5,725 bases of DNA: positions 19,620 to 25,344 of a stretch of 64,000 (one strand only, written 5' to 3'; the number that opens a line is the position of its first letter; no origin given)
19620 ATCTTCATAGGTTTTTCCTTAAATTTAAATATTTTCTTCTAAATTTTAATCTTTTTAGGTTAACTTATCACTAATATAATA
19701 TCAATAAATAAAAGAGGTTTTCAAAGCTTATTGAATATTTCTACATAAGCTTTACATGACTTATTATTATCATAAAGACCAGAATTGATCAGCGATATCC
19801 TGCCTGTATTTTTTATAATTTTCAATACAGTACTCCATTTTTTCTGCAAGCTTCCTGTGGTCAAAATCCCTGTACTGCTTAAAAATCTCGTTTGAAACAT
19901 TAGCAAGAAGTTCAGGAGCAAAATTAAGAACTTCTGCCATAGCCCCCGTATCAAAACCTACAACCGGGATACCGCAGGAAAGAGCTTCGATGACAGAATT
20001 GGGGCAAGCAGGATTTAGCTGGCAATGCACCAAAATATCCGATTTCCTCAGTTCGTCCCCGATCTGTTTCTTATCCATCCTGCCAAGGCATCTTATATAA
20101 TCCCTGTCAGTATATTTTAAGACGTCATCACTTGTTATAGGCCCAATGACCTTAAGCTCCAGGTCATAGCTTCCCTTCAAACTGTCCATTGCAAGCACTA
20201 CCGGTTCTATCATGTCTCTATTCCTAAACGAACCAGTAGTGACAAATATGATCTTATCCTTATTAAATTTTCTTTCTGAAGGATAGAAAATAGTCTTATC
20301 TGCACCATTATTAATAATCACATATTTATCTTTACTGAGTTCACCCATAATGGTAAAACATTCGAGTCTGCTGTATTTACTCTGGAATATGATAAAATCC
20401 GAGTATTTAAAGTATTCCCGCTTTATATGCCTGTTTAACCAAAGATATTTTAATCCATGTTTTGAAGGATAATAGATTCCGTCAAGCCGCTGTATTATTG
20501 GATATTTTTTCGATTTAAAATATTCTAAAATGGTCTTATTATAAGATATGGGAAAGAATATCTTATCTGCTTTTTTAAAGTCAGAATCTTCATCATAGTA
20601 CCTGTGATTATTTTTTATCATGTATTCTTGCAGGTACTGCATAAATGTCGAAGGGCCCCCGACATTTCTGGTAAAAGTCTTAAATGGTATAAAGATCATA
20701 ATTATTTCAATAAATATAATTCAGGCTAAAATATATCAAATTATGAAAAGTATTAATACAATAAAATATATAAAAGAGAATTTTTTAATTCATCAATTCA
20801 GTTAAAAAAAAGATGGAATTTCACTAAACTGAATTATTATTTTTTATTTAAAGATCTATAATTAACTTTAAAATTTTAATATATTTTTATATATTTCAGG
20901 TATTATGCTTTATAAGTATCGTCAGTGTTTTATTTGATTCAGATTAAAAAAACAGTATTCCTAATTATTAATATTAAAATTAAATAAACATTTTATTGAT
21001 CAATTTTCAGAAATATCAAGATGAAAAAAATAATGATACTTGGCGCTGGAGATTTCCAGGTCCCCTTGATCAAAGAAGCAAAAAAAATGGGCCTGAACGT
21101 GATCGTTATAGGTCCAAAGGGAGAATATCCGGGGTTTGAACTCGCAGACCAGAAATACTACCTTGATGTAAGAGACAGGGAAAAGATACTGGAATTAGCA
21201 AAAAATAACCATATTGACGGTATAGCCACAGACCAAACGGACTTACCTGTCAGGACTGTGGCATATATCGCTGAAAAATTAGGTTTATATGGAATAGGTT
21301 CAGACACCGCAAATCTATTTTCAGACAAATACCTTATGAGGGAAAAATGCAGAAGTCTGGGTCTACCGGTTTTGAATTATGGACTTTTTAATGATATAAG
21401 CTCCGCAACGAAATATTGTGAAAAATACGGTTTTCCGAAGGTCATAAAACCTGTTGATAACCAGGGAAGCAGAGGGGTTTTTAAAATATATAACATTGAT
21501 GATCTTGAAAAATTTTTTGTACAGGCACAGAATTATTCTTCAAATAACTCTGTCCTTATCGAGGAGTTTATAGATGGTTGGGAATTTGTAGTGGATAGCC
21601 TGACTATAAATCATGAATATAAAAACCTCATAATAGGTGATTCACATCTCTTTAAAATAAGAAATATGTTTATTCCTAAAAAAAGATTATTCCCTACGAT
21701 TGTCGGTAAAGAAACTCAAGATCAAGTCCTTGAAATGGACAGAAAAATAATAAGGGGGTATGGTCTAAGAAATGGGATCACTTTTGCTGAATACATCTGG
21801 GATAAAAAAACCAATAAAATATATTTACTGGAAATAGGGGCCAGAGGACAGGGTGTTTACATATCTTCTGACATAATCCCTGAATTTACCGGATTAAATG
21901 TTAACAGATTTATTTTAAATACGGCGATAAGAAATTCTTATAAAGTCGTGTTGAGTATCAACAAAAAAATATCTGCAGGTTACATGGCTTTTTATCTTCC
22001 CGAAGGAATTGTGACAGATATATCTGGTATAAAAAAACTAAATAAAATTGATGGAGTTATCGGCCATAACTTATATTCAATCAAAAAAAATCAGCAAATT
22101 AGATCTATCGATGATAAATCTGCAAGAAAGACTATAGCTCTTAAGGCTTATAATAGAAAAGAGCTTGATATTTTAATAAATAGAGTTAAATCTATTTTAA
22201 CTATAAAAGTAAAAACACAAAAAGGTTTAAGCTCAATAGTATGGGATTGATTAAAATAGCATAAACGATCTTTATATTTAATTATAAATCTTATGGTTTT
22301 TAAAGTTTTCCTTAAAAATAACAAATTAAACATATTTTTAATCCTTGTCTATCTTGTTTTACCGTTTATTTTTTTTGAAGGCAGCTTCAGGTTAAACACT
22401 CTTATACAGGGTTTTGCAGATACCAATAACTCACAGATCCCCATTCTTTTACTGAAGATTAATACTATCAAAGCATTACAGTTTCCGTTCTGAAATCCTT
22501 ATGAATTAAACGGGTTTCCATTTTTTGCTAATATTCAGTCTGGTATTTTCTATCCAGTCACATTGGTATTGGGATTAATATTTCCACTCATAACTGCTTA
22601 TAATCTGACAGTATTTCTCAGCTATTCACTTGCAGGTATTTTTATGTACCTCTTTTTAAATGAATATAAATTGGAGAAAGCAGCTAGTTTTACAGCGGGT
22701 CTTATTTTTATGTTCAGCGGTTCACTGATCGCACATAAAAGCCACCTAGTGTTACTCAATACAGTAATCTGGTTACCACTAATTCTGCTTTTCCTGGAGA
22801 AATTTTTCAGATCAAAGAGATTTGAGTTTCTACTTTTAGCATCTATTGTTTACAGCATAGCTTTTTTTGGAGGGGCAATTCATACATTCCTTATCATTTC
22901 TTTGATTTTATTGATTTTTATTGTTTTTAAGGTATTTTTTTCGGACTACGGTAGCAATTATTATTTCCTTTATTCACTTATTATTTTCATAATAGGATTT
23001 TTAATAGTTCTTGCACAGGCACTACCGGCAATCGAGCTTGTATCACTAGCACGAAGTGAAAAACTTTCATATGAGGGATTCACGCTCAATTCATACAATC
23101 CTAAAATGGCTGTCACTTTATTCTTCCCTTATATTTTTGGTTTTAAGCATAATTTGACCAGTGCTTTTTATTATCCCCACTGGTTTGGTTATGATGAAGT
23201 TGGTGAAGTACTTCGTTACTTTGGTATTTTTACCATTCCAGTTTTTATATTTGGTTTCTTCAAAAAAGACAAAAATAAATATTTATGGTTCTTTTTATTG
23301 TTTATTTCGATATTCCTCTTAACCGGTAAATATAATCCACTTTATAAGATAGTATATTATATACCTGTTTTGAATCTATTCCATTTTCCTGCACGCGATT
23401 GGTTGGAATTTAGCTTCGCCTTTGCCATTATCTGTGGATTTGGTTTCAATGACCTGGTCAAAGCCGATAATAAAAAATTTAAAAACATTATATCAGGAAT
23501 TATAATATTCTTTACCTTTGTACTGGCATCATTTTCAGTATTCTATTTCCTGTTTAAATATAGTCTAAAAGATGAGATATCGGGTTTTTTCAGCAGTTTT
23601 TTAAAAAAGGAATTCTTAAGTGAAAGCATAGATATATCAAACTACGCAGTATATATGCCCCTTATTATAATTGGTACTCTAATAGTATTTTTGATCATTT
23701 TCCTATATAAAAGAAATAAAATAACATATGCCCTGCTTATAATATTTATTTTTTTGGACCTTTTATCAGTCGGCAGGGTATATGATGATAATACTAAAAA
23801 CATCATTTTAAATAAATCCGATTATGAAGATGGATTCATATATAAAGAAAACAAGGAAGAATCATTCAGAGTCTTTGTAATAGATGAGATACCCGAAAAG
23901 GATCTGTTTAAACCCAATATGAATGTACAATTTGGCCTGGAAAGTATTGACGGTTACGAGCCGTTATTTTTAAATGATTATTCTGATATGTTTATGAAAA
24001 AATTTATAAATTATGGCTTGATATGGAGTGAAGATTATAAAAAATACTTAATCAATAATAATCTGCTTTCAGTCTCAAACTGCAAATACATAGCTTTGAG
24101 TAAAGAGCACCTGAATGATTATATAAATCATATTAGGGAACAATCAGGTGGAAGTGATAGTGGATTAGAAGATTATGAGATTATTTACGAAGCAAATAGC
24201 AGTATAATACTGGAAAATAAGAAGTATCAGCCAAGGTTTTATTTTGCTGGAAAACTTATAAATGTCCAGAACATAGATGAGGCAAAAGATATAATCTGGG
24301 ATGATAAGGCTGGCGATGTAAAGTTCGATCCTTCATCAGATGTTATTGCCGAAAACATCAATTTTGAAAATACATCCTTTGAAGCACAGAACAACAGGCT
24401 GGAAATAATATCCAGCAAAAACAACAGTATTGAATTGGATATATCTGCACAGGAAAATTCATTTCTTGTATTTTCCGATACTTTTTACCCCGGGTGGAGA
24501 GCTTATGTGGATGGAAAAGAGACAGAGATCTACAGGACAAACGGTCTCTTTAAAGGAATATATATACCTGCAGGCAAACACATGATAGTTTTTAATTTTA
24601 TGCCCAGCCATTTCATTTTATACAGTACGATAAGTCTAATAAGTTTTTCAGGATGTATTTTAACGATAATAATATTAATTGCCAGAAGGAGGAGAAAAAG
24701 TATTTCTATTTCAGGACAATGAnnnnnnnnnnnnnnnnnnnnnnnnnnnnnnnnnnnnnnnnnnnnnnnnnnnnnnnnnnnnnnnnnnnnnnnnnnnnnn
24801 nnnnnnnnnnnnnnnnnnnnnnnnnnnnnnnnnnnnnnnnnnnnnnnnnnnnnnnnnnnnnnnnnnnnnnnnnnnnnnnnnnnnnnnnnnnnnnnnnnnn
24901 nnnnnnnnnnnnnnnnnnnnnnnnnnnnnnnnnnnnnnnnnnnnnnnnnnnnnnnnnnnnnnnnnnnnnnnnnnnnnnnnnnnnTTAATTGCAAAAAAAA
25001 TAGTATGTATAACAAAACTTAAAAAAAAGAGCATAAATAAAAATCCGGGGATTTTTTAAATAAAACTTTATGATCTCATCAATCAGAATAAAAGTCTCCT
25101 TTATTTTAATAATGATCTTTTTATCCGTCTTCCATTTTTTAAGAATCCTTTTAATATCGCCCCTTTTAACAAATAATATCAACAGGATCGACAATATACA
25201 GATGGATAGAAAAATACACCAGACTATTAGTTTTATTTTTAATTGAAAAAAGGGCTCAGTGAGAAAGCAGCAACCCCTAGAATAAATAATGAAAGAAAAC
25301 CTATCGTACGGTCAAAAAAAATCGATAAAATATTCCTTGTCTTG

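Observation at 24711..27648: Run of three consecutive broken genes (flippase-like, ATP-grasp paralog, ABC ATPase)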

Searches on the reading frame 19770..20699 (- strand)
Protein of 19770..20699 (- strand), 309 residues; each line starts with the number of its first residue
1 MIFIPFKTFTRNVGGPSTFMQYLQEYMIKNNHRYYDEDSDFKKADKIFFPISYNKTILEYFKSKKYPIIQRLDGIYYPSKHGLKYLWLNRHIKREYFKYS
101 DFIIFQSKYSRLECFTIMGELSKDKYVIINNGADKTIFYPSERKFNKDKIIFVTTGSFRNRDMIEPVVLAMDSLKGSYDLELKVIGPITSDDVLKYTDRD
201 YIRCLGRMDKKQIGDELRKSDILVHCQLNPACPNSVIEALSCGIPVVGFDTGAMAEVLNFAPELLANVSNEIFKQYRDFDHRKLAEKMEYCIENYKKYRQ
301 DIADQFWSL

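Call 9: search_protein_families(library=pfam, proteins=[window:19770-20699:-], max_evalue=0.01)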
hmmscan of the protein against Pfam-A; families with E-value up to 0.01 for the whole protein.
window:19770-20699:- (309 aa): 3 families
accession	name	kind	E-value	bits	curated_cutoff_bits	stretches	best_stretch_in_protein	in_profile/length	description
PF00534.26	Glycos_transf_1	-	1.4e-13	51.2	26.4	1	142-299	8-163/172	Glycosyl transferases group 1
PF13692.12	Glyco_trans_1_4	-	2.1e-12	47.9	27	1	151-259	3-116/142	Glycosyl transferases group 1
PF13524.12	Glyco_trans_1_2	-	0.00049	20.5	25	1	171-293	6-113/144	Glycosyl transferase-like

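Call 26: find_encoding_contigs(protein=window:19770-20699:-, flank=10000, max_places=5)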
Protein window:19770-20699:- (309 aa): no gene with exactly this product is on record in the collection.

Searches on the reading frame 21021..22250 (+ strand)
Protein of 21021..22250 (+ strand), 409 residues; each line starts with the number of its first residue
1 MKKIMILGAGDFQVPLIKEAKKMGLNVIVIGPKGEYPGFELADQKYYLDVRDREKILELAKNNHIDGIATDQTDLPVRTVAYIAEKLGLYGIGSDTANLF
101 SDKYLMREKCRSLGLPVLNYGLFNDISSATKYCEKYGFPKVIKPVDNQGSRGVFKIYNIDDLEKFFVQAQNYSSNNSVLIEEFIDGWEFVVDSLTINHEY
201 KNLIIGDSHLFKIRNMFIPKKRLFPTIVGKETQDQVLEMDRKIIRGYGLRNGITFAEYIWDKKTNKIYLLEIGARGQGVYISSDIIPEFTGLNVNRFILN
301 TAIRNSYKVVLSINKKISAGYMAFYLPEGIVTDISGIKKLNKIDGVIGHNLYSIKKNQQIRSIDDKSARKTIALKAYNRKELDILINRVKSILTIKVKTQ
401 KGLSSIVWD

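Call 8: search_protein_families(library=pfam, proteins=[window:21021-22250:+], max_evalue=0.01)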
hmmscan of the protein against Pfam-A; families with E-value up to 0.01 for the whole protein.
window:21021-22250:+ (409 aa): 8 families
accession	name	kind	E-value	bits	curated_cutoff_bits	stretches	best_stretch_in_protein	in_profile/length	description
PF13535.11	ATP-grasp_4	-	3.5e-12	46.7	27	1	137-276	2-152/160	ATP-grasp domain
PF07478.18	Dala_Dala_lig_C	-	1.6e-10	41.3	24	1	112-272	4-172/204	D-ala D-ala ligase C-terminus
PF02786.22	CPSase_L_D2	-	1.4e-09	38.2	19.8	1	102-295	1-196/211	Carbamoyl-phosphate synthase L chain, ATP binding domain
PF22660.2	RS_preATP-grasp-like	-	1.2e-07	32.4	27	1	1-86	1-84/98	Ribonucleotide synthetase preATP-grasp domain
PF01071.24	GARS_A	-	1.9e-07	31.5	27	1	102-209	2-114/194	Phosphoribosylglycinamide synthetase, ATP-grasp (A) domain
PF02655.19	ATP-grasp_3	-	0.00031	21.3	23.2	1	101-277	2-158/160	ATP-grasp domain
PF02222.28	ATP-grasp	-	0.00048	20.3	27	1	111-185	4-77/179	ATP-grasp domain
PF18130.6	ATPgrasp_N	-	0.0042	18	27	0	18-89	2-79/81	ATP-grasp N-terminal domain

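Call 24: find_encoding_contigs(protein=window:21021-22250:+, flank=10000, max_places=10)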
Protein window:21021-22250:+ (409 aa): no gene with exactly this product is on record in the collection.

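Call 40: search_protein_families(library=ncbifam, proteins=[window:21021-22250:+], max_evalue=0.001)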
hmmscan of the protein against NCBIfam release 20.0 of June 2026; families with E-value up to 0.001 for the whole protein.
window:21021-22250:+ (409 aa): 50 families (the best 25 are shown)
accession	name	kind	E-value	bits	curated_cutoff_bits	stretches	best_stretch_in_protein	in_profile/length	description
NF006766.0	PRK09288.1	equivalog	7.4e-18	64.5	339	1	2-200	13-213/396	formate-dependent phosphoribosylglycinamide formyltransferase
NF002563.0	PRK02186.1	subfamily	8.3e-17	60.7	625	1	16-328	19-325/890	argininosuccinate lyase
NF053643.1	Ddl_archaea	equivalog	8.7e-16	57.8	500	1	3-282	2-279/367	putative pseudomurein biosynthesis ATP-grasp protein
NF053745.1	AAntcapLigBacD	equivalog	2.5e-14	52.5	850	1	54-284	89-336/471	alanine--anticapsin ligase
TIGR01205.1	D_ala_D_alaTIGR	subfamily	3.1e-14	52.7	245.65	1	97-272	101-283/318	D-alanine--D-alanine ligase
NF004679.0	PRK06019.1-5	equivalog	5.6e-14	51.7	326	1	1-185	2-181/376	5-(carboxyamino)imidazole ribonucleotide synthase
NF005543.0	PRK07206.1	subfamily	1.9e-13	49.9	302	1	95-294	101-305/416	hypothetical protein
TIGR01142.1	purT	equivalog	3.1e-13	49.4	502.15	1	3-199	1-199/380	phosphoribosylglycinamide formyltransferase 2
NF002527.0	PRK01966.1-3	equivalog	3e-12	46.4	310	1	91-273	107-295/332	D-alanine--D-alanine ligase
TIGR03909.1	pyrrolys_PylC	equivalog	3.4e-12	45.8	248.3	1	20-275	18-252/374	3-methylornithine--L-lysine ligase PylC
TIGR00877.1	purD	equivalog_domain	7.2e-12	44.8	288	1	3-205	2-212/425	phosphoribosylamine--glycine ligase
TIGR01369.1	CPSaseII_lrg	equivalog_domain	9.9e-12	43.3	1027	1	14-306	578-868/1052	carbamoyl-phosphate synthase (glutamine-hydrolyzing) large subunit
TIGR01161.1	purK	equivalog_domain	1.1e-11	44.7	318.4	1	3-185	1-179/362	5-(carboxyamino)imidazole ribonucleotide synthase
NF041595.1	dap_A_syn_DdaF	equivalog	1.1e-11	44.1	840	1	101-392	114-412/424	dapdiamide A synthase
NF002378.0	PRK01372.1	subfamily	2.1e-11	43.1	243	1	97-273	95-268/305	D-alanine--D-alanine ligase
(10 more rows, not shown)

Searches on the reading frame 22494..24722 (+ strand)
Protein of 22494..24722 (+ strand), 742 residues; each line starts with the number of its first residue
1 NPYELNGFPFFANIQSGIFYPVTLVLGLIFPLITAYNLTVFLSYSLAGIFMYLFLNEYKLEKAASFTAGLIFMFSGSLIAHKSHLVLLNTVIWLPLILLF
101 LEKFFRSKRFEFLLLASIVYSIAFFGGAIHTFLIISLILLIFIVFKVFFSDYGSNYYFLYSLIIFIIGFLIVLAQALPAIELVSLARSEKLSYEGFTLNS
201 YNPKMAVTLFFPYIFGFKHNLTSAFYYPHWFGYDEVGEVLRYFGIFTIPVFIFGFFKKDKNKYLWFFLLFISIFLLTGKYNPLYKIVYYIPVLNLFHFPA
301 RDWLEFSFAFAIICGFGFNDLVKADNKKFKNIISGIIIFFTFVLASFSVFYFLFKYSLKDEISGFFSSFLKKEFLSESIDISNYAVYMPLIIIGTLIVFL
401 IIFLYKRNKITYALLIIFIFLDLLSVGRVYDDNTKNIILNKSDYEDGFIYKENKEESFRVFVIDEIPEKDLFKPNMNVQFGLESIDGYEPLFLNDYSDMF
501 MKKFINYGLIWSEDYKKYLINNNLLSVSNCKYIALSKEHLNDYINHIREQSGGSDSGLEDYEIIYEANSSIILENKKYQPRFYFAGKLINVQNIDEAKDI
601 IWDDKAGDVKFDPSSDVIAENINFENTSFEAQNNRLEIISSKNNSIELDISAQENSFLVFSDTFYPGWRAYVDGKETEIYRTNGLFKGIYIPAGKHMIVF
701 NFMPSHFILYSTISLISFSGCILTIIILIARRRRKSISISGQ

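Call 8: search_protein_families(library=pfam, proteins=[window:22563-24722:+], max_evalue=0.01)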
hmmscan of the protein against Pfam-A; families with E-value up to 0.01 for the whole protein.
window:22563-24722:+ (719 aa): 1 family
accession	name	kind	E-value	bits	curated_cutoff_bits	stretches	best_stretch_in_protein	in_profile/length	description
PF09586.16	YfhO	-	2.1e-18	66.6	28.5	2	607-691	750-835/835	Bacterial membrane protein YfhO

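Call 40: search_protein_families(library=ncbifam, proteins=[window:22494-24722:+], max_evalue=0.001)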
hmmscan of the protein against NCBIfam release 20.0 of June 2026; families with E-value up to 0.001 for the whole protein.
window:22494-24722:+ (742 aa): 0 families

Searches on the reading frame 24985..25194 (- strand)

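Call 8: search_protein_families(library=pfam, proteins=[window:24985-25194:-], max_evalue=0.01)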
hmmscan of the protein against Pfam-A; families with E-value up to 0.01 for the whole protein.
window:24985-25194:- (69 aa): 1 family
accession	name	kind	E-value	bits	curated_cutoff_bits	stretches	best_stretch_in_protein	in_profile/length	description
PF09874.14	DUF2101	-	0.0044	17.2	22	1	14-67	18-74/206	Predicted membrane protein (DUF2101)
